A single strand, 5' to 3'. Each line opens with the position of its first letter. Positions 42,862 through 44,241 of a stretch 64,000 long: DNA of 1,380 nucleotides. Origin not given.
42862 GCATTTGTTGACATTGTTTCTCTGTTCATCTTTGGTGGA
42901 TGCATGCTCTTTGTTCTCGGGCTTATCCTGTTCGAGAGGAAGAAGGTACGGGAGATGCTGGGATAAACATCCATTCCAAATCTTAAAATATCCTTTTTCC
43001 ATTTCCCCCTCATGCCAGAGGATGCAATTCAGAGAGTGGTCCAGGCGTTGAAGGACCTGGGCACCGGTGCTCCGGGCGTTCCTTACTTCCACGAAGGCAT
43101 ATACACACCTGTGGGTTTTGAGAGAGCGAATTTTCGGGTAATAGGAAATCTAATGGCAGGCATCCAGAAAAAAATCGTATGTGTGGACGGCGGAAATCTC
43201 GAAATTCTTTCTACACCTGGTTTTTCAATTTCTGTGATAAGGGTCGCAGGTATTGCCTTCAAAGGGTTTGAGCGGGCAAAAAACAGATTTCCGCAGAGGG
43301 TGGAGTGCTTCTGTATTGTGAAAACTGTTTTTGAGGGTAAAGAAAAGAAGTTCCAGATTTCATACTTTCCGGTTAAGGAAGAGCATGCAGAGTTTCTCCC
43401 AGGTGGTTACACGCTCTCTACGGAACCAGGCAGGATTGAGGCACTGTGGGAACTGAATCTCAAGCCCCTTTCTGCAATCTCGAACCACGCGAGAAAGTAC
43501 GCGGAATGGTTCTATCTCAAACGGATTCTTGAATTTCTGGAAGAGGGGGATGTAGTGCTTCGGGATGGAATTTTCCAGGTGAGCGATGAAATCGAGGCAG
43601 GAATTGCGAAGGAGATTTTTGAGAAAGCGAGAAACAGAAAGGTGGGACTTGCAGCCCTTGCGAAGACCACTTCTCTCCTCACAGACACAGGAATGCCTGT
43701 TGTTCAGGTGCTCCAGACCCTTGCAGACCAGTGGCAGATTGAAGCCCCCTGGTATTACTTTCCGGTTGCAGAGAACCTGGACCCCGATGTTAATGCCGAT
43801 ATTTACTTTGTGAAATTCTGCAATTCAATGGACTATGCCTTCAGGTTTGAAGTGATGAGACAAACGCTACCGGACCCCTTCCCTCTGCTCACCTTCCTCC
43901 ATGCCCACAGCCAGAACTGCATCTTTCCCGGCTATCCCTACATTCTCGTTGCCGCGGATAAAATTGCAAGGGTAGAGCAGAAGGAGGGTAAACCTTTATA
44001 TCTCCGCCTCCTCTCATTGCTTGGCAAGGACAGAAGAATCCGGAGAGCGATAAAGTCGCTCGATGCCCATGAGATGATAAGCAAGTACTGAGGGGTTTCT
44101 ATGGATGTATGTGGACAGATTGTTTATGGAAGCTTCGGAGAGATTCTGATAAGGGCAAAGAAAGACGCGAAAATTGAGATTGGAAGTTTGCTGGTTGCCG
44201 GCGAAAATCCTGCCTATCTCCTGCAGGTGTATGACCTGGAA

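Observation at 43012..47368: Stand-alone NurA-HerA pair in reversed order without Mre11/Rad50, followed by TPR and 6-TM genes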

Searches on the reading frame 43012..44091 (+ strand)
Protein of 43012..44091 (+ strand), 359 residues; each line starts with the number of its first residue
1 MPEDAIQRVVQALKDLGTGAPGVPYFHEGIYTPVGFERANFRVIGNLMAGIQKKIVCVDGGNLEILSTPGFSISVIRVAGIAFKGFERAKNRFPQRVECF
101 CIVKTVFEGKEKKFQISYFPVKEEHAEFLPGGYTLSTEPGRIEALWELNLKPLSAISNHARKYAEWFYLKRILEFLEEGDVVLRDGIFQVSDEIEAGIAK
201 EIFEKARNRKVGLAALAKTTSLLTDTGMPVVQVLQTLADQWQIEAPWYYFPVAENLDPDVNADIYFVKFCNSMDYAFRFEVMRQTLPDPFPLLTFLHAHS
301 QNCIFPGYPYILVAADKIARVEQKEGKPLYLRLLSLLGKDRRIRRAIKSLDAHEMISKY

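Call 3: search_protein_families(library=pfam, proteins=[window:43012-44091:+], max_evalue=0.01)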
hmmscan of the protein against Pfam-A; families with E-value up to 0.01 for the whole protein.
window:43012-44091:+ (359 aa): 1 family
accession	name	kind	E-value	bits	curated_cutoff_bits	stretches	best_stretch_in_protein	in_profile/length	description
PF09376.16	NurA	-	3.3e-05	23.9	21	1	201-321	123-254/254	NurA domain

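Call 4: search_protein_families(library=ncbifam, proteins=[window:43012-44091:+], max_evalue=0.01)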
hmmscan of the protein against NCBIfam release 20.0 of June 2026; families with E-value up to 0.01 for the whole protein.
window:43012-44091:+ (359 aa): 0 families

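Call 5: search_protein_families(library=padloc, proteins=[window:43012-44091:+], max_evalue=0.01)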
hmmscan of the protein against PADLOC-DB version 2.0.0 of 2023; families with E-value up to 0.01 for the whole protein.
window:43012-44091:+ (359 aa): 0 families

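Call 8: find_homologous_proteins(query=window:43012-44091:+, max_evalue=0.001)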
Query window:43012-44091:+ (359 aa): 27 proteins with E <= 0.001 among 4409 candidates.
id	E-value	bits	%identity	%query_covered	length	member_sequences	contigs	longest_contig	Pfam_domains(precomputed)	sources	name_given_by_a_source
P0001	1.1e-241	819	100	100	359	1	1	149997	-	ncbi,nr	ncbi:MAG: DNA double-strand break repair nuclease NurA [Thermoplasmata archaeon]|nr:DNA double-stran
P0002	3.0e-187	640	75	100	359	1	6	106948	PF09376.17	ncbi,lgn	ncbi:MAG: DNA double-strand break repair nuclease NurA [Thermoplasmata archaeon]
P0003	4.5e-167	574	72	96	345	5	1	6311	-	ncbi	ncbi:MAG: hypothetical protein QXJ27_05250, partial [Thermoplasmata archaeon]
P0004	9.4e-104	365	49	100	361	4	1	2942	-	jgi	jgi:hypothetical protein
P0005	1.3e-93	332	47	100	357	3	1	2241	PF09376.17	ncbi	ncbi:MAG: DNA double-strand break repair nuclease NurA [Thermoplasmata archaeon]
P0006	1.4e-70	256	41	99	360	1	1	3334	PF09376.17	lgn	-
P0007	1.3e-46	177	33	100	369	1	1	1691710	-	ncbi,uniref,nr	ncbi:MAG: NurA 5'-3' nuclease [Candidatus Methanohalarchaeum thermophilum]|uniref:NurA 5'-3' nucleas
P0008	1.1e-42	165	31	99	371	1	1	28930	PF09376.17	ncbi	ncbi:MAG: DNA double-strand break repair nuclease NurA [Candidatus Ranarchaeia archaeon]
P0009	1.9e-37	147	28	99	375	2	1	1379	PF09376.17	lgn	-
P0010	3.2e-36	143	28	98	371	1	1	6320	PF09376.17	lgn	-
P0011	2.1e-33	134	28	100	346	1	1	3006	PF09376.17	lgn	-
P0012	9.4e-31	125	31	86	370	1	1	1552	-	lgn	-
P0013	4.4e-30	123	30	84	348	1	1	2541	PF09376.17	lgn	-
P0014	2.4e-27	114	32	85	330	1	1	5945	PF09376.17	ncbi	ncbi:MAG: DNA double-strand break repair nuclease NurA [Candidatus Woesearchaeota archaeon]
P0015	1.6e-26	111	27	92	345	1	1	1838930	-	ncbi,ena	-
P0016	2.6e-26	111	31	83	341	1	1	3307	PF09376.17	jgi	jgi:hypothetical protein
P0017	2.6e-26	111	33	89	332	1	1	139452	PF09376.17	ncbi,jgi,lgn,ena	-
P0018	3.6e-23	100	29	84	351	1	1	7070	PF09376.17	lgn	-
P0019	5.8e-23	100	29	85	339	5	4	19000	PF09376.17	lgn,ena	-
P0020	4.5e-19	87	27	99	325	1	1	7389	PF09376.17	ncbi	-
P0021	2.8e-17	81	35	58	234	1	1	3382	PF09376.17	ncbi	-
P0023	2.3e-11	61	29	84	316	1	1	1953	PF09376.17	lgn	-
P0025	1.2e-6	46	24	89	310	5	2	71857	PF09376.17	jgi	jgi:hypothetical protein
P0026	3.2e-6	45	24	74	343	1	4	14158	PF09376.17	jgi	jgi:hypothetical protein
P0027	9.4e-4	36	23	85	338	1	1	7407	PF09376.17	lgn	-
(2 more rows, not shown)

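Call 9: find_encoding_contigs(protein=P0002, flank=10000, max_places=3)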
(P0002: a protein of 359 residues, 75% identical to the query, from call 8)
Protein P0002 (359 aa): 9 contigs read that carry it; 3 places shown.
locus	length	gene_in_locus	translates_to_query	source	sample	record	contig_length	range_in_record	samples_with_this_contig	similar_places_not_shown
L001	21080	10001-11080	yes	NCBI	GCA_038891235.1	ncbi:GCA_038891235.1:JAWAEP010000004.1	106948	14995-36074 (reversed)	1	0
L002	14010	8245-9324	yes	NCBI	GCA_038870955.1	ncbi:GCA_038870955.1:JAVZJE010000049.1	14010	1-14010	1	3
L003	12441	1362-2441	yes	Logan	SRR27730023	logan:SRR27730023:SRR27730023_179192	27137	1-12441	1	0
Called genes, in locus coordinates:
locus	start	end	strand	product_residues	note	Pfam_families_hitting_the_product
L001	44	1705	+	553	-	PF16927:HisKA_7TM, PF05763:DUF835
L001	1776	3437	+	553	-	PF16927:HisKA_7TM, PF05763:DUF835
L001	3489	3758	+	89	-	-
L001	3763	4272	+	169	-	PF01978:TrmB (faint), PF12840:HTH_20 (faint), PF13412:HTH_24, PF24266:HTH_HVO_0163_N, PF01047:MarR (faint), PF25212:HVO_A0114 (faint), PF12802:MarR_2 (faint), PF01022:HTH_5, +1 more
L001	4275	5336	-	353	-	PF02746:MR_MLE_N, PF13378:MR_MLE_C, PF07476:MAAL_C (faint)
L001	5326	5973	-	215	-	PF00149:Metallophos, PF12850:Metallophos_2, PF14582:Metallophos_3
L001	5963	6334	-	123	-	PF01176:eIF-1a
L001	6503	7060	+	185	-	PF03876:SHS2_Rpb7-N, PF00575:S1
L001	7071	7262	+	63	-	PF06093:Spt4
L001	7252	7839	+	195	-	PF04019:DUF359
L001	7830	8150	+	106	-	PF01282:Ribosomal_S24e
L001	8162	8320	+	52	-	PF01599:Ribosomal_S27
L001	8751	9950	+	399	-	PF05977:MFS_3, PF07690:MFS_1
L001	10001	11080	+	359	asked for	PF09376:NurA (faint)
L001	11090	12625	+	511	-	PF01935:DUF87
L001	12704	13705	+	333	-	-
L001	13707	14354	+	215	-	-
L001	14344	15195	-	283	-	PF00491:Arginase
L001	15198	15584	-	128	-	PF21485:IF5A-like_N, PF08207:EFP_N (weak), PF01287:eIF-5a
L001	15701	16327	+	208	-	PF02163:Peptidase_M50 (faint)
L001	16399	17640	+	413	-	PF03463:eRF1_1, PF18854:baeRF_family10, PF03464:eRF1_2, PF18859:acVLRF1, PF03465:eRF1_3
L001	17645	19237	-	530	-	PF22842:Pel9A-like_beta_helix, PF13229:Beta_helix (weak)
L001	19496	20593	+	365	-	PF00297:Ribosomal_L3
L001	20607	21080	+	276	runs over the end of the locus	PF00573:Ribosomal_L4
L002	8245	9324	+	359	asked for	PF09376:NurA (faint)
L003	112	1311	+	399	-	PF05977:MFS_3, PF07690:MFS_1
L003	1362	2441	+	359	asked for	PF09376:NurA (faint)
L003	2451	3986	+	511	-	PF01935:DUF87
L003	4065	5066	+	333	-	-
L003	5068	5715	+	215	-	-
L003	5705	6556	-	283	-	PF00491:Arginase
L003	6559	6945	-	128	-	PF21485:IF5A-like_N, PF08207:EFP_N (weak), PF01287:eIF-5a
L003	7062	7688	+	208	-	PF02163:Peptidase_M50 (faint)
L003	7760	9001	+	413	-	PF03463:eRF1_1, PF18854:baeRF_family10, PF03464:eRF1_2, PF18859:acVLRF1, PF03465:eRF1_3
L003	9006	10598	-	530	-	PF22842:Pel9A-like_beta_helix, PF13229:Beta_helix (weak)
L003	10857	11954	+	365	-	PF00297:Ribosomal_L3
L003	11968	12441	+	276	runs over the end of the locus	PF00573:Ribosomal_L4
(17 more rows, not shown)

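Call 10: find_encoding_contigs(protein=P0007, flank=10000, max_places=2)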
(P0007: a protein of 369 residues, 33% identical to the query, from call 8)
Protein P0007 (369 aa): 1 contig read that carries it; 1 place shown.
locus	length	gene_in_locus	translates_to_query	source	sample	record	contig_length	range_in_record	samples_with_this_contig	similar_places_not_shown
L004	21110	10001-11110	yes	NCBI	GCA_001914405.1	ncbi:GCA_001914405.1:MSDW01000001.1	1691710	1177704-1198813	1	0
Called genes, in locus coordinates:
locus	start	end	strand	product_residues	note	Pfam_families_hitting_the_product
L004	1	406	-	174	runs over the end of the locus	PF00857:Isochorismatase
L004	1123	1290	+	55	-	-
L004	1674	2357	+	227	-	PF14018:DUF4234 (weak)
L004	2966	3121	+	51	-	-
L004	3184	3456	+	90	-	PF01758:SBF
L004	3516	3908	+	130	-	-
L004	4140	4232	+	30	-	-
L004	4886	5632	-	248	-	PF19810:HFX_2341_N, PF22662:Csa3_N (weak)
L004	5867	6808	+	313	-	-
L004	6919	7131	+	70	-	-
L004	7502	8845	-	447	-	PF12706:Lactamase_B_2 (weak), PF07521:RMMBL (faint)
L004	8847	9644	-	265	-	PF19810:HFX_2341_N, PF22662:Csa3_N (weak)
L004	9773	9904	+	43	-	-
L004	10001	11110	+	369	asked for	-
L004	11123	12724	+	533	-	PF01935:DUF87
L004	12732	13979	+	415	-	PF00149:Metallophos, PF12850:Metallophos_2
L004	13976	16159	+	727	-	PF13476:AAA_23, PF24161:CCDC39 (weak), PF13558:SbcC_Walker_B (faint)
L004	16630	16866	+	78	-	-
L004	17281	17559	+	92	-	-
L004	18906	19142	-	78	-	-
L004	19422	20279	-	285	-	PF01937:ARMT1-like_dom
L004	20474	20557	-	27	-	-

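Call 12: find_encoding_contigs(protein=P0001, flank=1000, max_places=2)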
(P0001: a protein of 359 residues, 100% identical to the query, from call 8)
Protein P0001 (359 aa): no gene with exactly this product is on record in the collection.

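Call 24: search_solved_structures(query=A2, max_evalue=1, show_alignments=2)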
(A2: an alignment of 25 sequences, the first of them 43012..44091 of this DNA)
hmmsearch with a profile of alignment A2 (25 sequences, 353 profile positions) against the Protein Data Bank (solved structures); distinct sequences matched with E-value up to 1: 3.
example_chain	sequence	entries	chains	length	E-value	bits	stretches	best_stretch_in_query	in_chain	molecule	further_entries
2ygk_A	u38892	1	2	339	8.9e-07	31.5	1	255-331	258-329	NURA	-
8wet_G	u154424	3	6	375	0.018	17.3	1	135-221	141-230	TdpB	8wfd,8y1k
4d49_A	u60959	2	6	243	0.26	13.5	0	219-252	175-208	ARMADILLO REPEAT PROTEIN ARM00027 | YIII(Dq.V1)4CPAF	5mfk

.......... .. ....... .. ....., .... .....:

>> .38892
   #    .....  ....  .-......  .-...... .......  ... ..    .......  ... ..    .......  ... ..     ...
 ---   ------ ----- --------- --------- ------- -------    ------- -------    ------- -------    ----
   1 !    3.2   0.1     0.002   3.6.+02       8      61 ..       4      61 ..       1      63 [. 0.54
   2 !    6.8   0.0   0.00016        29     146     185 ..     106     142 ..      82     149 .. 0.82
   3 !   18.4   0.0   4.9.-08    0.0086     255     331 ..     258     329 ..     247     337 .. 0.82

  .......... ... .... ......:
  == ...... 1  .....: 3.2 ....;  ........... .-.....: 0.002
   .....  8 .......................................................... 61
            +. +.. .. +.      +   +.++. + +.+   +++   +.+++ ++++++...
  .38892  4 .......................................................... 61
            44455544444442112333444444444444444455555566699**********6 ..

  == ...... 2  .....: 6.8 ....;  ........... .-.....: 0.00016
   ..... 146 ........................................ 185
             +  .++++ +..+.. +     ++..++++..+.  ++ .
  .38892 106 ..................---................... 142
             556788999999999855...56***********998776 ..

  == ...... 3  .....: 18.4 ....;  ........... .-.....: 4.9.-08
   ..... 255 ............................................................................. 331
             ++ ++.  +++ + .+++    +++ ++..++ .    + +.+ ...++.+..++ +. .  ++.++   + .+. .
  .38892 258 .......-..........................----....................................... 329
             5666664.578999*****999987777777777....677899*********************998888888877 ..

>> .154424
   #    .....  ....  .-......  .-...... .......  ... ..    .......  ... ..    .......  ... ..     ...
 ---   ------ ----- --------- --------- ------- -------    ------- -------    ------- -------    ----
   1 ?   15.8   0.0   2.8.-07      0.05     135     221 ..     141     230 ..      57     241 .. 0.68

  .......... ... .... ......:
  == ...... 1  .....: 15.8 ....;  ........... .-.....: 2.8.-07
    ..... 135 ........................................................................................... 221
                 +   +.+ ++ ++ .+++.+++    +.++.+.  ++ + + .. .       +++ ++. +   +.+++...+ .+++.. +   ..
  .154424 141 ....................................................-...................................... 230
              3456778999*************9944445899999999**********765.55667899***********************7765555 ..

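Call 40: predict_structure(alignment_id=A2)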
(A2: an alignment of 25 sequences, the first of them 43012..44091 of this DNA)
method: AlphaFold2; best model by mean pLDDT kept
length: 359 residues; sequences in the alignment: 25
mean_pLDDT: 89.7   pTM: 0.87
mean pLDDT of the five models: 89.7, 89.2, 89.1, 88.7, 88.0
residues with pLDDT >= 90: 250; 70-90: 80; 50-70: 28; < 50: 1
segments of 3 or more residues with pLDDT < 50: none
pLDDT, mean of each block of 10 residues (from residue 1): 87 84 89 96 79 91 92 96 94 97 91 93 96 73 53 86 96 97 95 90 96 95 93 95 96 91 95 92 94 94 86 96 92 89 84 64
secondary structure, 60 per line:
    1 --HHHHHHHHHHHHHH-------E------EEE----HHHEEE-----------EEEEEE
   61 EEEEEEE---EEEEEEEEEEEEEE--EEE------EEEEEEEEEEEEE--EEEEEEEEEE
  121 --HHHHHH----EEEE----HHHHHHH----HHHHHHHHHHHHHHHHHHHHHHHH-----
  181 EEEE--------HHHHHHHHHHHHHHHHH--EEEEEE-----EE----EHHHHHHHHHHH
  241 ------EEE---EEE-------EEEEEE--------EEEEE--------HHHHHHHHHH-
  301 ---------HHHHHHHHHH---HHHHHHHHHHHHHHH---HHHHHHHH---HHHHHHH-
elements in order: H3-16 E31-33 E41-43 E55-67 E71-84 E87-89 E96-108 E111-120 H123-128 E133-136 H141-147 H152-175 E181-184 H193-209 E212-217 H230-240 E247-249 E253-255 E263-268 E277-281 H290-299 H310-319 H323-337 H341-348 H352-358
